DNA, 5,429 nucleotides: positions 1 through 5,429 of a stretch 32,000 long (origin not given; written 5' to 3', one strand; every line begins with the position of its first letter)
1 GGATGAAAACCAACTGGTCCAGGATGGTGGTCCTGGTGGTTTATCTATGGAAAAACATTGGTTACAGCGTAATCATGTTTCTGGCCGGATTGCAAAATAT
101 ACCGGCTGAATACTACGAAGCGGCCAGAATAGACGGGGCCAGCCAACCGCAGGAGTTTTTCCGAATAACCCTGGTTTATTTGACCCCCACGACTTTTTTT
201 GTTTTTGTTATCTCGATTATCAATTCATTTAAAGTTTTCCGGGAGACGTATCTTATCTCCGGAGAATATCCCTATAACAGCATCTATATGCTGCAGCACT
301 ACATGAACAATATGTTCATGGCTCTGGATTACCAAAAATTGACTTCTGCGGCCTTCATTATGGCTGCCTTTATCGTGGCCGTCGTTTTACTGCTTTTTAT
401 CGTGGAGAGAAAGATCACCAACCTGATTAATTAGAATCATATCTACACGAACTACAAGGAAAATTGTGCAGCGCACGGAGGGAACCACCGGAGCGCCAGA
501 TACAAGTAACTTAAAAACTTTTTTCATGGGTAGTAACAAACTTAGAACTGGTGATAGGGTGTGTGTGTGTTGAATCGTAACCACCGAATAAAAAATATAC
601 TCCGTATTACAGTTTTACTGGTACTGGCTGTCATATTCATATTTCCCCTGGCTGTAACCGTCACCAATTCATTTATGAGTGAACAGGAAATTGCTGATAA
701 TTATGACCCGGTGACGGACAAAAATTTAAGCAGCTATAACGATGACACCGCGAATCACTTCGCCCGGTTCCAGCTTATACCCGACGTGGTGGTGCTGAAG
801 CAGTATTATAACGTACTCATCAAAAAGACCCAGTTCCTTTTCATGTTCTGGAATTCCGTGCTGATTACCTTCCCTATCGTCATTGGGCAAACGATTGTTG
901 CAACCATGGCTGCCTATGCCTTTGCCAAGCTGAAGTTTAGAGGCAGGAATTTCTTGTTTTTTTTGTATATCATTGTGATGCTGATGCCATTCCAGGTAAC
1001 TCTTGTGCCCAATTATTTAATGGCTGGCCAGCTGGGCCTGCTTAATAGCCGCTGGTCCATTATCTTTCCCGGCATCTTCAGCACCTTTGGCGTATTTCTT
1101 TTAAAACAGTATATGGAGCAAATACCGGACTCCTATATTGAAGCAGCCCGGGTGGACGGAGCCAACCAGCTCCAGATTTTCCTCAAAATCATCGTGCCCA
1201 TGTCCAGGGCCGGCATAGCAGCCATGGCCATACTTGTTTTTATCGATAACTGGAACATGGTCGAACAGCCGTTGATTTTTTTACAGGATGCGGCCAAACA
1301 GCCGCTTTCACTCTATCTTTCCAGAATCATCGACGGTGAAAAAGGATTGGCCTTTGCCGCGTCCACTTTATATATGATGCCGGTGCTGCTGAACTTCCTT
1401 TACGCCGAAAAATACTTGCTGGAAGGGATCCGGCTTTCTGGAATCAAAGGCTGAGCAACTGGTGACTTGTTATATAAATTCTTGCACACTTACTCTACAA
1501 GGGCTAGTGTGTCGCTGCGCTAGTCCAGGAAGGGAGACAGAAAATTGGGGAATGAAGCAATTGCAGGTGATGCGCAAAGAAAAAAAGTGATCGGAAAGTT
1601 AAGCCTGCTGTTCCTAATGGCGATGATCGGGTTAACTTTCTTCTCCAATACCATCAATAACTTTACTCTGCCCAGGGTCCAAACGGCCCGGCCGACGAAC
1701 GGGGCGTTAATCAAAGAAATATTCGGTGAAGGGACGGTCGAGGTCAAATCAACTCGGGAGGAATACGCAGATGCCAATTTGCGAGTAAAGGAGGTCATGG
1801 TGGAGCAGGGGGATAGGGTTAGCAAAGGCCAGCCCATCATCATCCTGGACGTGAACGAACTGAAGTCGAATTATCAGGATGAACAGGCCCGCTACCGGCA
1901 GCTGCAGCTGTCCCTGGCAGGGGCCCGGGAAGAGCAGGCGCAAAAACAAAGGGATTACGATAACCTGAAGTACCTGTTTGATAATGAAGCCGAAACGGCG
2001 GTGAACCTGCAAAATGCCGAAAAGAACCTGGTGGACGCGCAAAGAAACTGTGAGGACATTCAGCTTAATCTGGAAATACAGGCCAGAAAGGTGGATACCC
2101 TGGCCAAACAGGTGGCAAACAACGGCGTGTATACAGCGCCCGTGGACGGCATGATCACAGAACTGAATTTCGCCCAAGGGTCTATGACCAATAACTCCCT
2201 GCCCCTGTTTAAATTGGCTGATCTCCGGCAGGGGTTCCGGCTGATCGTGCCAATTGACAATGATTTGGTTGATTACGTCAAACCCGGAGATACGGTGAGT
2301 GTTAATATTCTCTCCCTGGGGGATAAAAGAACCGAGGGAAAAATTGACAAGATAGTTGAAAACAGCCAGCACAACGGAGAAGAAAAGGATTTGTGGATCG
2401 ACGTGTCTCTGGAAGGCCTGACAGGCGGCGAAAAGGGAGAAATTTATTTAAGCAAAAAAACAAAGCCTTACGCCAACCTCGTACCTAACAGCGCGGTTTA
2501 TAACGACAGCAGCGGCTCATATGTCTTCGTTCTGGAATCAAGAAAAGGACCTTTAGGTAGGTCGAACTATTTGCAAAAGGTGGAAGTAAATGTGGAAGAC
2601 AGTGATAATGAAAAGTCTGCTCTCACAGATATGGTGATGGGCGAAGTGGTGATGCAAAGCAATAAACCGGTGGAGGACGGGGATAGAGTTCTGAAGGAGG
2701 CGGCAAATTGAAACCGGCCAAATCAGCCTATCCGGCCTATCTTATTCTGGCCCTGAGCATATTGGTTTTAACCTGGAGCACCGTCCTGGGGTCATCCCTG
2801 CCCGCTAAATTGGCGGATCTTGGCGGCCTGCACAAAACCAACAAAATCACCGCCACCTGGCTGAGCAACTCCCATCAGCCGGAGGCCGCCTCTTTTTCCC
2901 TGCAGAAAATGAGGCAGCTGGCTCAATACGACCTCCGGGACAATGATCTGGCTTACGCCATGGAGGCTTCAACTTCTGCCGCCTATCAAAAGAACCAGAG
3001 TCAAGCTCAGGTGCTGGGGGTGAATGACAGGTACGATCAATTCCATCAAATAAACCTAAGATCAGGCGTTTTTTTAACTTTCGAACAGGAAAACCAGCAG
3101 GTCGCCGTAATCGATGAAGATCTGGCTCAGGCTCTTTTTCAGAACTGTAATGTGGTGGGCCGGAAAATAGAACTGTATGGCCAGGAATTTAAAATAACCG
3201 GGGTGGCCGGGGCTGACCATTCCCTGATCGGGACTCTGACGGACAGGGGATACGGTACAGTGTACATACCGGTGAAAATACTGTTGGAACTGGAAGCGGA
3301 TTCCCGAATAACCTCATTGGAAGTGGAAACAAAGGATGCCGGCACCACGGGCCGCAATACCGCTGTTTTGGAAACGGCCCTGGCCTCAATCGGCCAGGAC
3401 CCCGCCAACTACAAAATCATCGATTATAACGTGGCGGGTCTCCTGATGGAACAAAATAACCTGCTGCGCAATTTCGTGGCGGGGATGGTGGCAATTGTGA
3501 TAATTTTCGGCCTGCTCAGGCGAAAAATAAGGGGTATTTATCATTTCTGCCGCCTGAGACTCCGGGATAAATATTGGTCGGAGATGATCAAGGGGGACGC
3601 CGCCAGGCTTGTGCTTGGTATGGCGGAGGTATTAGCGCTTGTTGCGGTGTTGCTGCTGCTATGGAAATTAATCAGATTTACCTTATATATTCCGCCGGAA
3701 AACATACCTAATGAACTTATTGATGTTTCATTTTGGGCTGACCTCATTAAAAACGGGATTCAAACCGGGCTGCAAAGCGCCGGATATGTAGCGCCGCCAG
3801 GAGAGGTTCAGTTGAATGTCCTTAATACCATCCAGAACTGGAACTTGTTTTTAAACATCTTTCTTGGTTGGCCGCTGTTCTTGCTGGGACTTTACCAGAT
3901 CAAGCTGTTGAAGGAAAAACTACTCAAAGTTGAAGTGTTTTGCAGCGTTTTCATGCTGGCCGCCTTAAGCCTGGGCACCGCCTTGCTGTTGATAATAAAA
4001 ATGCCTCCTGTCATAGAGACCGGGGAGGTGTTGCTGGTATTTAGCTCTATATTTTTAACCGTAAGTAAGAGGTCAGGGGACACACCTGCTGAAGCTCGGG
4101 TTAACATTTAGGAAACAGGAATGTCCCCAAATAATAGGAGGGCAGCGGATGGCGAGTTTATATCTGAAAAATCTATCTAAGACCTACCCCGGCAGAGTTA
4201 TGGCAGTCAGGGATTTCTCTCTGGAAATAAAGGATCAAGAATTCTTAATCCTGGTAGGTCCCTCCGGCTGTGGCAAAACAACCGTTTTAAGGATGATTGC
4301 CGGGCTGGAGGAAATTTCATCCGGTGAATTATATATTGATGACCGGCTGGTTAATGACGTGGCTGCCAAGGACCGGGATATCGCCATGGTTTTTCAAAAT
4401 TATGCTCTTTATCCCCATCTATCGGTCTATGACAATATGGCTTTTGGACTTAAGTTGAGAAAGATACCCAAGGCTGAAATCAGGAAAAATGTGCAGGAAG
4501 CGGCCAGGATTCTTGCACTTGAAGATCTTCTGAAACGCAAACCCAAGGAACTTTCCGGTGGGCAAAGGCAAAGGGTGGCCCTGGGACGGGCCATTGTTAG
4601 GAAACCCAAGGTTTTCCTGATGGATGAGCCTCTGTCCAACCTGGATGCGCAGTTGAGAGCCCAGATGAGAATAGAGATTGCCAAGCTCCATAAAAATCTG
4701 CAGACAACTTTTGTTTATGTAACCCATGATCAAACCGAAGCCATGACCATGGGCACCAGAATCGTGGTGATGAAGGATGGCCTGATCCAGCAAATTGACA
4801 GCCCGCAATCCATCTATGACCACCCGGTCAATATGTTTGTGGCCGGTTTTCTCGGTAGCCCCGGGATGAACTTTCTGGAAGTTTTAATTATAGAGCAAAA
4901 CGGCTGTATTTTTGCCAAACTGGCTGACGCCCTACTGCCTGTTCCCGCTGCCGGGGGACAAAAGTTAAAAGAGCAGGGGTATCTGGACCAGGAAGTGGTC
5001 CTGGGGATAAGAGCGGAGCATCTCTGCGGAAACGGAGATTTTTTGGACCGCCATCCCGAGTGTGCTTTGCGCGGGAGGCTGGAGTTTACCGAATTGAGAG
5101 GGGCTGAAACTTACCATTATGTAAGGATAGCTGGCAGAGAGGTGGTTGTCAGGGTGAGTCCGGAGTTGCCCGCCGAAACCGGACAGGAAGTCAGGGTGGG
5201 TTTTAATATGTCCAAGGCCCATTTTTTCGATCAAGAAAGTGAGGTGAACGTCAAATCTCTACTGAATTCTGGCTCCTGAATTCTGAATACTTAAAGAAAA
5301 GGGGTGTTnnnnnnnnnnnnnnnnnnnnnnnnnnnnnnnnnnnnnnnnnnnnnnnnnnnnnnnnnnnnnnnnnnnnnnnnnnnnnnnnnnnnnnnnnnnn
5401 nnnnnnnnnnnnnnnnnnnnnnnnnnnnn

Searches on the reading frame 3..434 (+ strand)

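Call 37: search_protein_families(library=pfam, proteins=[window:3-434:+], max_evalue=0.001)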
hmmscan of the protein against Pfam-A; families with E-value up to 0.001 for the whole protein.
window:3-434:+ (143 aa): 1 family
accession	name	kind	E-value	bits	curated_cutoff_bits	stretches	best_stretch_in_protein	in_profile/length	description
PF00528.27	BPD_transp_1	-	4.4e-15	56.3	26.4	1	5-135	51-179/184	Binding-protein-dependent transport system inner membrane component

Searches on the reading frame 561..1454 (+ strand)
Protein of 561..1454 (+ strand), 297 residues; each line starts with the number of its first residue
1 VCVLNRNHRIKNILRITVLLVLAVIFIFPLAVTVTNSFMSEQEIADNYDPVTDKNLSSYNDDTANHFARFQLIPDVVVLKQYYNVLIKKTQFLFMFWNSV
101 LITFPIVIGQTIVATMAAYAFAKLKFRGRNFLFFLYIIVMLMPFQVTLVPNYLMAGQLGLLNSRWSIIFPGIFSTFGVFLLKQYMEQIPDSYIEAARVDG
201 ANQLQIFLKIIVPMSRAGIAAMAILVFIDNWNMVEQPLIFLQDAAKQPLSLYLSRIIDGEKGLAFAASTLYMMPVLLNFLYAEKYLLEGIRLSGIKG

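Call 37: search_protein_families(library=pfam, proteins=[window:561-1454:+], max_evalue=0.001)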
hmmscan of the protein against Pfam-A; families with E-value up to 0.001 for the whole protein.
window:561-1454:+ (297 aa): 1 family
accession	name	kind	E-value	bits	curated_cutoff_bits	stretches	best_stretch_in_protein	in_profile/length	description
PF00528.27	BPD_transp_1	-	5.3e-15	56.1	26.4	1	113-275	4-167/184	Binding-protein-dependent transport system inner membrane component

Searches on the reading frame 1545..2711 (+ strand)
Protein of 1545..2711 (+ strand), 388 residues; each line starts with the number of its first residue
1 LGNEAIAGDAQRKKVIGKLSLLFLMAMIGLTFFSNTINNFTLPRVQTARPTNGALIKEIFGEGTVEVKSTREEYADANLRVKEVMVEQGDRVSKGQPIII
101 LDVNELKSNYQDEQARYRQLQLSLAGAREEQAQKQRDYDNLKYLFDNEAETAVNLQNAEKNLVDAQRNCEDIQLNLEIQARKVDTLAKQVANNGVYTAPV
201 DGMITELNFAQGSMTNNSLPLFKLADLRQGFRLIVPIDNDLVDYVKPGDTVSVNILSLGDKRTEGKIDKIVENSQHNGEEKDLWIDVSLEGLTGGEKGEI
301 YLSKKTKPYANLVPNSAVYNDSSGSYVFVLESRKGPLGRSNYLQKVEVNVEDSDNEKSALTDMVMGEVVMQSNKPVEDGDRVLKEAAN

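Call 37: search_protein_families(library=pfam, proteins=[window:1545-2711:+], max_evalue=0.001)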
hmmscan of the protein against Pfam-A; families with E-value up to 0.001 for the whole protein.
window:1545-2711:+ (388 aa): 4 families
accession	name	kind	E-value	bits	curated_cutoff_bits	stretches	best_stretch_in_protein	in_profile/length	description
PF16576.10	HlyD_D23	-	6.1e-15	55.5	30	1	62-272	9-186/214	Barrel-sandwich domain of CusB or HlyD membrane-fusion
PF13437.12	HlyD_3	-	8.4e-09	36.6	22.2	1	197-275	3-81/106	HlyD family secretion protein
PF13533.13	Biotin_lipoyl_2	-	1.8e-05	24.9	29.8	1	80-102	10-32/32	Biotin-lipoyl like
PF00364.28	Biotin_lipoyl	-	2.6e-05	24.4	22.1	0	81-102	16-37/73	Biotin-requiring enzyme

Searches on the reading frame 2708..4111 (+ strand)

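Call 37: search_protein_families(library=pfam, proteins=[window:2708-4111:+], max_evalue=0.001)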
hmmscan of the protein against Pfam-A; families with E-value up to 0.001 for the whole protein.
window:2708-4111:+ (467 aa): 1 family
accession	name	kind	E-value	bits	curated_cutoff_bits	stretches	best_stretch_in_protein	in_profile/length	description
PF12704.14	MacB_PCD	-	1.7e-17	64.8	27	1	15-213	13-196/207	MacB-like periplasmic core domain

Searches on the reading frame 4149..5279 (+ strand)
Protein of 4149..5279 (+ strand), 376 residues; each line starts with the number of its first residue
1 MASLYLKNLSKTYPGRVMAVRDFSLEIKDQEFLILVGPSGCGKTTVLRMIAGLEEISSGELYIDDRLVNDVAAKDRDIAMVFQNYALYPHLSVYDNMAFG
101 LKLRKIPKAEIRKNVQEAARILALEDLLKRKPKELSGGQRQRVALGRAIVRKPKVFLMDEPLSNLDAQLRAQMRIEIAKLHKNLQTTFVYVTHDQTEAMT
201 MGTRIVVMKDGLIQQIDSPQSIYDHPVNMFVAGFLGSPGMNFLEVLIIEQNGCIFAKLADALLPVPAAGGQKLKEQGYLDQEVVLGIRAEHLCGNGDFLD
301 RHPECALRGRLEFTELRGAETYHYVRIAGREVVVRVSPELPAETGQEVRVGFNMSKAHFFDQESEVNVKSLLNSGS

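Call 37: search_protein_families(library=pfam, proteins=[window:4149-5279:+], max_evalue=0.001)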
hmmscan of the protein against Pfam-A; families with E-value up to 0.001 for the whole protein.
window:4149-5279:+ (376 aa): 10 families
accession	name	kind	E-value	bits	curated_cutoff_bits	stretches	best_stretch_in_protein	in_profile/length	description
PF00005.33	ABC_tran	-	7.5e-33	114.5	25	1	21-162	2-136/137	ABC transporter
PF17912.7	OB_MalK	-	5.8e-13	49.9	27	1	236-292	1-53/53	MalK OB fold domain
PF08402.16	TOBE_2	-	2.9e-08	34.2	21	1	285-360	1-76/76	TOBE domain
PF02463.25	SMC_N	-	7.2e-07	29.3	40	1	29-211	23-217/220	RecF/RecN/SMC N terminal domain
PF03215.21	Rad17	-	4.1e-06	27.3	23.8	1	24-127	39-141/186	Rad17 P-loop domain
PF13304.12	AAA_21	-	6.9e-06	26.8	27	0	33-54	2-23/304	AAA domain, putative AbiEii toxin, Type IV TA system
PF13401.12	AAA_22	-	0.00016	22.4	27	1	29-56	4-31/130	AAA domain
PF03459.23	TOBE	-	0.0006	20.4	22.3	0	306-358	6-63/64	TOBE domain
PF20703.3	nSTAND1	-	0.0007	19.8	27.1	1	10-53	13-54/379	Novel STAND NTPase 1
PF24389.1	ORC-CDC6-like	-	0.00084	18.6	27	0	28-50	30-52/571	ORC-CDC6-like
